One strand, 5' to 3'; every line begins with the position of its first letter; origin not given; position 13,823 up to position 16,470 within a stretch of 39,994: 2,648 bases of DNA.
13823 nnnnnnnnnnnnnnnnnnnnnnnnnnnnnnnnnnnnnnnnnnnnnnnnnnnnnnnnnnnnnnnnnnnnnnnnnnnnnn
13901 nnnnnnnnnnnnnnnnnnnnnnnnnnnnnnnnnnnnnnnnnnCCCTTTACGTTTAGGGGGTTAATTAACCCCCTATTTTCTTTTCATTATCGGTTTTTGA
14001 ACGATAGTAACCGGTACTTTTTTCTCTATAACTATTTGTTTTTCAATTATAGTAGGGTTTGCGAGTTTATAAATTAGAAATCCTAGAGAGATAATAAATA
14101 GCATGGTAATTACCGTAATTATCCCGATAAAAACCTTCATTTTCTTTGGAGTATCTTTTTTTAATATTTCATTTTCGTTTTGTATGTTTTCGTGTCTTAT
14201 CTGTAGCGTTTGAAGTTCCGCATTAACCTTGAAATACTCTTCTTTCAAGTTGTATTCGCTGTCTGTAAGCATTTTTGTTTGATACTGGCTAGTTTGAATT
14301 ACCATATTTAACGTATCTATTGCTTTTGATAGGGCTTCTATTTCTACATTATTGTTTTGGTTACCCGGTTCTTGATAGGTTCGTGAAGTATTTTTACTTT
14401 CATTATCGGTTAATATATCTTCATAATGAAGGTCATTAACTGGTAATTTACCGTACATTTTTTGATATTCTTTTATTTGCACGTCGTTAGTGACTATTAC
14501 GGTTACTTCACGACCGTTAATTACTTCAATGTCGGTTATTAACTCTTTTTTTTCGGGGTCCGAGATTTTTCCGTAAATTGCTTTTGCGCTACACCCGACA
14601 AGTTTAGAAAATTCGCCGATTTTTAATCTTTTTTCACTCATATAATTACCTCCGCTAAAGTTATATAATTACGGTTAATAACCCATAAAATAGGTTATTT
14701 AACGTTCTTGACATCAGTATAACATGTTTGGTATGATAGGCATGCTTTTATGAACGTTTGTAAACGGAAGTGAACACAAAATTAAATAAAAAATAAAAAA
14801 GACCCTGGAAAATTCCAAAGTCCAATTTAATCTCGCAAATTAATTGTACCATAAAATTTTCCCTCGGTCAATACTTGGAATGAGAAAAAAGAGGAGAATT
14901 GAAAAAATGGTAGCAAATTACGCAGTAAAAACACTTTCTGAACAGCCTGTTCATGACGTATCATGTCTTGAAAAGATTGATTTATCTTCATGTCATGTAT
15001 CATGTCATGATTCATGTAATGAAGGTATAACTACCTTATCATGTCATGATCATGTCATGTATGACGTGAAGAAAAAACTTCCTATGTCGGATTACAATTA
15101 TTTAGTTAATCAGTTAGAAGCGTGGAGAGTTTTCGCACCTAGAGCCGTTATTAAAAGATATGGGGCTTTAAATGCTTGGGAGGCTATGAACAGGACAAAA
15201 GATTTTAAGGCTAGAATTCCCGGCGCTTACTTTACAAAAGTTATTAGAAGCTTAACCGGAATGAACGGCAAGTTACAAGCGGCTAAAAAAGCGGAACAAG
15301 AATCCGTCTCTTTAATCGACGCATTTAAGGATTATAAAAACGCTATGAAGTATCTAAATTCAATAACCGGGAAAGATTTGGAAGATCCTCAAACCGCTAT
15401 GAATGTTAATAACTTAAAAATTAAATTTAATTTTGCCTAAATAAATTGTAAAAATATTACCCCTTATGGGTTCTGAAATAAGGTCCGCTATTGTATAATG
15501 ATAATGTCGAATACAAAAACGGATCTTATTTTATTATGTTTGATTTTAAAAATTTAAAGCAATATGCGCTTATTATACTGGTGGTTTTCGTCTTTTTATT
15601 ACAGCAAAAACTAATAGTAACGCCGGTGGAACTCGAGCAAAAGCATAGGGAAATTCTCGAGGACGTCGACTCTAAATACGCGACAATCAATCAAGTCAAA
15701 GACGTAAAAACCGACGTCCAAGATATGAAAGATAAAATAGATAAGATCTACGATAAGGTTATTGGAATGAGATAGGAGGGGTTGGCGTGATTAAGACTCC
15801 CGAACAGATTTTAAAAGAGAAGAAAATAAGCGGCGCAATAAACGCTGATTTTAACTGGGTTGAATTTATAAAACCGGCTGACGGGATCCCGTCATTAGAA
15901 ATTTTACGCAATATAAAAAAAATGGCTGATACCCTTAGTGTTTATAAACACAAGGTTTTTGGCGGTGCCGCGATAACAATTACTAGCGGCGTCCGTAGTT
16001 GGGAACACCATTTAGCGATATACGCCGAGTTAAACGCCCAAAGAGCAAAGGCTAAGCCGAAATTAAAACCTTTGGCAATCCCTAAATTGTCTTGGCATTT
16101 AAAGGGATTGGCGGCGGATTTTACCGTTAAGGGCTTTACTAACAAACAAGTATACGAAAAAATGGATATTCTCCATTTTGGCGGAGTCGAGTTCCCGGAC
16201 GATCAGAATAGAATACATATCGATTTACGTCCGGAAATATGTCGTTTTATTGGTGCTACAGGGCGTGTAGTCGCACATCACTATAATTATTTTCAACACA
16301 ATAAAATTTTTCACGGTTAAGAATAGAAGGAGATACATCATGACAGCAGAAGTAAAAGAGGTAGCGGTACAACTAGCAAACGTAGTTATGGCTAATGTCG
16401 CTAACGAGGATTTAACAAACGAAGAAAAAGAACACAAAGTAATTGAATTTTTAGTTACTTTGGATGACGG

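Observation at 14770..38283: Genome-wide asymmetric 13-mer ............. marking the 5' side of transcription units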

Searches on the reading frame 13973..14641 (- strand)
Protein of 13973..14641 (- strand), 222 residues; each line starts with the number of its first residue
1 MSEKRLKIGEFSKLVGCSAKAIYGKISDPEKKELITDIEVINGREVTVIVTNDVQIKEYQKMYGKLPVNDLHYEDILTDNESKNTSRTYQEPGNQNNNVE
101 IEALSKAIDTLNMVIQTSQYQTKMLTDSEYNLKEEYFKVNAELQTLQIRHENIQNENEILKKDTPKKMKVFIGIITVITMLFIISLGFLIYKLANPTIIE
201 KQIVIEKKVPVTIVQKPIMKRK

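Call 8: search_protein_families(library=phrogs, proteins=[window:13973-14641:-], max_evalue=0.001)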
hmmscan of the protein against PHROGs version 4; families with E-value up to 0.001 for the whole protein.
window:13973-14641:- (222 aa): 0 families

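Call 11: search_protein_families(library=pfam, proteins=[window:13973-14641:-], max_evalue=0.1)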
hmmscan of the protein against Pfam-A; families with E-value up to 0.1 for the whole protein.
window:13973-14641:- (222 aa): 5 families
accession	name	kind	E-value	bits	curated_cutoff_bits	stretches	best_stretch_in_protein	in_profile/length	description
PF00075.30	RNase_H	-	0.00047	20.8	25.8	1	80-170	27-114/141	RNase H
PF05399.16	EVI2A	-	0.00087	19.3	25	1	79-185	40-148/231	Ectropic viral integration site 2A protein (EVI2A)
PF25014.1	NET2A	-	0.024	15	33.1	1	97-163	151-217/235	NET2A-like domain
PF09716.15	ETRAMP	-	0.038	14.4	29.1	0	149-192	34-77/81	Malarial early transcribed membrane protein (ETRAMP)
PF04667.22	Endosulfine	-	0.063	13.8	29.8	0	57-69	10-22/80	cAMP-regulated phosphoprotein/endosulfine conserved region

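Call 32: search_solved_structures(query=window:13973-14641:-, max_evalue=10)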
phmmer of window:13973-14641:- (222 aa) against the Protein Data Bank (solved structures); distinct sequences matched with E-value up to 10: 2.
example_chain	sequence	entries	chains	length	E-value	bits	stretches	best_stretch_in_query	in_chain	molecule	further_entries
6lja_A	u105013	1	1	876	0.089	15.7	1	68-206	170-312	Heparinase II/III-like protein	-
6ljl_A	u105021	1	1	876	0.09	15.7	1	68-206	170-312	Heparinase II/III-like protein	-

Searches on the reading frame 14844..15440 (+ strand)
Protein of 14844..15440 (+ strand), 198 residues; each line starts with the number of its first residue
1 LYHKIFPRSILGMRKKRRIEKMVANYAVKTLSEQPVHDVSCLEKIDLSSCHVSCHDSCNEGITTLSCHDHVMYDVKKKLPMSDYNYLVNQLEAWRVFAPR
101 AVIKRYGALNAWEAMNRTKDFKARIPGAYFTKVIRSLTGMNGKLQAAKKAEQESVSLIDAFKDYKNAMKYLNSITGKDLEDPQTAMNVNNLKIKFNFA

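Call 8: search_protein_families(library=phrogs, proteins=[window:14844-15440:+], max_evalue=0.001)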
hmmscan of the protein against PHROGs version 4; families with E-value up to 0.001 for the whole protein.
window:14844-15440:+ (198 aa): 0 families

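Call 11: search_protein_families(library=pfam, proteins=[window:14844-15440:+], max_evalue=0.1)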
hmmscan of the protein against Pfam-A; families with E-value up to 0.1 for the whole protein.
window:14844-15440:+ (198 aa): 0 families

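Call 31: search_solved_structures(query=window:14907-15440:+, max_evalue=10)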
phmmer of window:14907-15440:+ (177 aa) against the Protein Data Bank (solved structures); distinct sequences matched with E-value up to 10: 2.
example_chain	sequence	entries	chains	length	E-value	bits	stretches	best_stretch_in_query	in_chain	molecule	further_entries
4okh_A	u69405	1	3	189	0.14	15.3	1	35-100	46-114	Calpain-3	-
2vk2_A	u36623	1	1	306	0.65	13.2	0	78-122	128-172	ABC TRANSPORTER PERIPLASMIC-BINDING PROTEIN YTFQ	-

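Call 51: find_homologous_proteins(query=window:14907-15440:+, max_evalue=0.001)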
Query window:14907-15440:+ (177 aa): 24 proteins with E <= 0.001 among 65 candidates.
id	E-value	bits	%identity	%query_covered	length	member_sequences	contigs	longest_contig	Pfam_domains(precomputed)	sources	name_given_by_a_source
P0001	4.9e-115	399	100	100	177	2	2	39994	-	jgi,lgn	-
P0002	1.5e-69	251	67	100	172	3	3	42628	-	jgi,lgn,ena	-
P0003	1.6e-57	212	62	92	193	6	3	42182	-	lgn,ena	-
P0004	3.8e-57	211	62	92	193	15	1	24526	-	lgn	-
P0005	7.4e-57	210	58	99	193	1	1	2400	-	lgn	-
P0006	2.4e-56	208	61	92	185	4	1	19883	-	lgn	-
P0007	2.7e-56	208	61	92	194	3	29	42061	-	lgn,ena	-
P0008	2.6e-55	205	58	92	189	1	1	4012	-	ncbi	-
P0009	3.0e-54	201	74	69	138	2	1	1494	-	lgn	-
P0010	3.6e-54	201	57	92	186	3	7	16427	-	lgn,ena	-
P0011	2.3e-53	199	54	100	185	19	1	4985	-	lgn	-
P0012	3.0e-53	198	58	92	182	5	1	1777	-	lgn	-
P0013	8.8e-53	197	59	92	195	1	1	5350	-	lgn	-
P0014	2.0e-52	195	57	92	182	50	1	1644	-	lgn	-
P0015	2.3e-52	195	54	100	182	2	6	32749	-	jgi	-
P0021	3.0e-40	156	47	100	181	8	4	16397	-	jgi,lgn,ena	-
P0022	2.4e-28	117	42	89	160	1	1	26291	-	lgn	-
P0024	1.5e-14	72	43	64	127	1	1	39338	-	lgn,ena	-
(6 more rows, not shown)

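Call 54: find_encoding_contigs(protein=P0024, flank=10000, max_places=2)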
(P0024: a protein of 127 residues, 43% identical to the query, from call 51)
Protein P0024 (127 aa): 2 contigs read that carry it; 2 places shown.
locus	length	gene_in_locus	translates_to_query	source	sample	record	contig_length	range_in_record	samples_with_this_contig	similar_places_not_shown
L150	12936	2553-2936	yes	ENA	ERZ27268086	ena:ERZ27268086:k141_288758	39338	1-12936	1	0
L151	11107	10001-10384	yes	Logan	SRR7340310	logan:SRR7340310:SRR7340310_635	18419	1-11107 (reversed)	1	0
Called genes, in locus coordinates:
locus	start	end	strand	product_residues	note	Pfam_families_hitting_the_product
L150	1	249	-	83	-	?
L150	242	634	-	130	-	-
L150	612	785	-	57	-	-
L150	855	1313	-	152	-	-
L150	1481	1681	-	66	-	PF00196:GerE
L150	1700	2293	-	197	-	-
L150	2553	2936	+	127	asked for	-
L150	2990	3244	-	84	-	PF03819:MazG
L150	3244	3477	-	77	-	-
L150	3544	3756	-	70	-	-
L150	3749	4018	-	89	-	-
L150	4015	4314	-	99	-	-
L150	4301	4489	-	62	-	-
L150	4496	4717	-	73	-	PF09643:YopX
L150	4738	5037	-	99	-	-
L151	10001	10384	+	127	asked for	-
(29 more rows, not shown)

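Call 65: find_encoding_contigs(protein=P0022, flank=10000, max_places=1)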
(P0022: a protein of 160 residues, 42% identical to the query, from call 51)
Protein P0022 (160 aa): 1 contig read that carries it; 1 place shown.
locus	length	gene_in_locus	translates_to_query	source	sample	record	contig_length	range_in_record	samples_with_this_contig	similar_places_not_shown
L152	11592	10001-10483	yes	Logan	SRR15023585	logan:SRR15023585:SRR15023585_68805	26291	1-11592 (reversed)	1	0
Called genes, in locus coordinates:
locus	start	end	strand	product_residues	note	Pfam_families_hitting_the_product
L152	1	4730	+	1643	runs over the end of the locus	-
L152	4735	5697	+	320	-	-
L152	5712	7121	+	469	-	-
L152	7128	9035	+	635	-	-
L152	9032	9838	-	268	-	-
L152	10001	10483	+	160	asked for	-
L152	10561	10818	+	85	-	-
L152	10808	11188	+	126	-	PF08291:Peptidase_M15_3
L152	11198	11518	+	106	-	-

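Call 66: find_encoding_contigs(protein=P0021, flank=10000, max_places=1)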
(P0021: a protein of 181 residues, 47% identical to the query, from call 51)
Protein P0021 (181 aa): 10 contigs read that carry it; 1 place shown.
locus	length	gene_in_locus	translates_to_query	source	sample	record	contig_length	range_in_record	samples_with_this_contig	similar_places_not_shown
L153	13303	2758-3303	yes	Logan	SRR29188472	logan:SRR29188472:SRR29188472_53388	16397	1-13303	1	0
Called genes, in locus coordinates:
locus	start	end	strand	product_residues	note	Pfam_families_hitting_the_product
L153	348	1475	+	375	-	PF00078:RVT_1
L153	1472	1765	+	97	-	-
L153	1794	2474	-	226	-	-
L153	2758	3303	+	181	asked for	-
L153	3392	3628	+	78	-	-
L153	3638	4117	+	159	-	PF05838:Glyco_hydro_108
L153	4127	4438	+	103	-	-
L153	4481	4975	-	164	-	PF04312:DUF460 (weak)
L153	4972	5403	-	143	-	-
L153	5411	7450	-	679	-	PF00476:DNA_pol_A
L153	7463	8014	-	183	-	PF10991:Enc34_ssDNA-bd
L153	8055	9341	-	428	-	PF10926:DUF2800, PF12705:PDDEXK_1, PF10926:DUF2800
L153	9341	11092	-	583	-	PF00176:SNF2-rel_dom, PF00270:DEAD (faint), PF04851:ResIII, PF13872:AAA_34 (weak), PF06733:DEAD_2 (weak), PF00271:Helicase_C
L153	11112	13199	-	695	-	PF09250:Prim-Pol, PF05272:VapE-like_dom, PF19263:DUF5906 (weak)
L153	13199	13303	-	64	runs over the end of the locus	-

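Call 68: predict_structure(alignment_id=A3)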
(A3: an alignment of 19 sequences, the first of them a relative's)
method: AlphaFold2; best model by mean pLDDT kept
length: 177 residues; sequences in the alignment: 19
mean_pLDDT: 70.4   pTM: 0.43
mean pLDDT of the five models: 70.4, 69.6, 68.2, 68.1, 66.0
residues with pLDDT >= 90: 44; 70-90: 69; 50-70: 9; < 50: 55
segments of 3 or more residues with pLDDT < 50: 1-55
pLDDT, mean of each block of 10 residues (from residue 1): 31 35 40 33 39 58 92 93 88 88 88 83 69 81 90 88 89 84
secondary structure, 60 per line:
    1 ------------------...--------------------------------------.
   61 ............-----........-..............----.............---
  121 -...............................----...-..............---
elements in order: H60-72 H78-85 H87-100 H105-117 H122-152 H161-174

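Call 70: fold_search(model_id=the predicted structure, library=pdb)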
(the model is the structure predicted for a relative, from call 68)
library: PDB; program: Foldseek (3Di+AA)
matches with E <= 10: 5; with E <= 0.001: 0
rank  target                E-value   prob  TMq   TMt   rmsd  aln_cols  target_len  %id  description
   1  5fd7                  3.5e+00  0.04  0.14  0.19  17.0       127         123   13  X-ray Crystal Structure of ESCRT-III Snf7 core domain (conformation A) (released 2015-12-30)
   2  9evs_D                6.5e+00  0.03  0.22  0.12  17.4       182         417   14  Structure of the flowering plant mitoribosome with P-site tRNA (released 2025-09-03)
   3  5zsu_B                6.5e+00  0.03  0.14  0.06  15.5       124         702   15  Structure of the human homo-hexameric LRRC8A channel at 4.25 Angstroms (released 2018-08-15)
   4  9ftl_a                8.2e+00  0.03  0.20  0.20  17.2       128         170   12  Asgard ESCRT-IIIB filament structure (released 2025-04-16)
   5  7bgn_C                8.2e+00  0.01  0.11  0.10  13.0       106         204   12  Crystal structure of MtHISN2-AMP complex, a bifunctional enzyme from the histidine biosynthetic pathway (released 2021-05-19)
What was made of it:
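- On T4 late-type promoter (gp55 class): A fold search of the 177-aa candidate found nothing (call 70).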

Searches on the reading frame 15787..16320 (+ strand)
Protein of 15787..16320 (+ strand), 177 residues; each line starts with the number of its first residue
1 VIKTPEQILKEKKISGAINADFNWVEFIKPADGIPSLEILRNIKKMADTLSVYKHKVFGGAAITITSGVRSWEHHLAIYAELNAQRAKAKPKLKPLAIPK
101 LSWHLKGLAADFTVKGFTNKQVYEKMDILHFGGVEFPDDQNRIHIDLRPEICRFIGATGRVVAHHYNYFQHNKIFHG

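Call 8: search_protein_families(library=phrogs, proteins=[window:15787-16320:+], max_evalue=0.001)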
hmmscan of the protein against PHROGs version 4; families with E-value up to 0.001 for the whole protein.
window:15787-16320:+ (177 aa): 1 family
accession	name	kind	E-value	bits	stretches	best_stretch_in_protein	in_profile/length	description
phrog_894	-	lysis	3.6e-12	46.9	1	17-150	45-164/389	endolysin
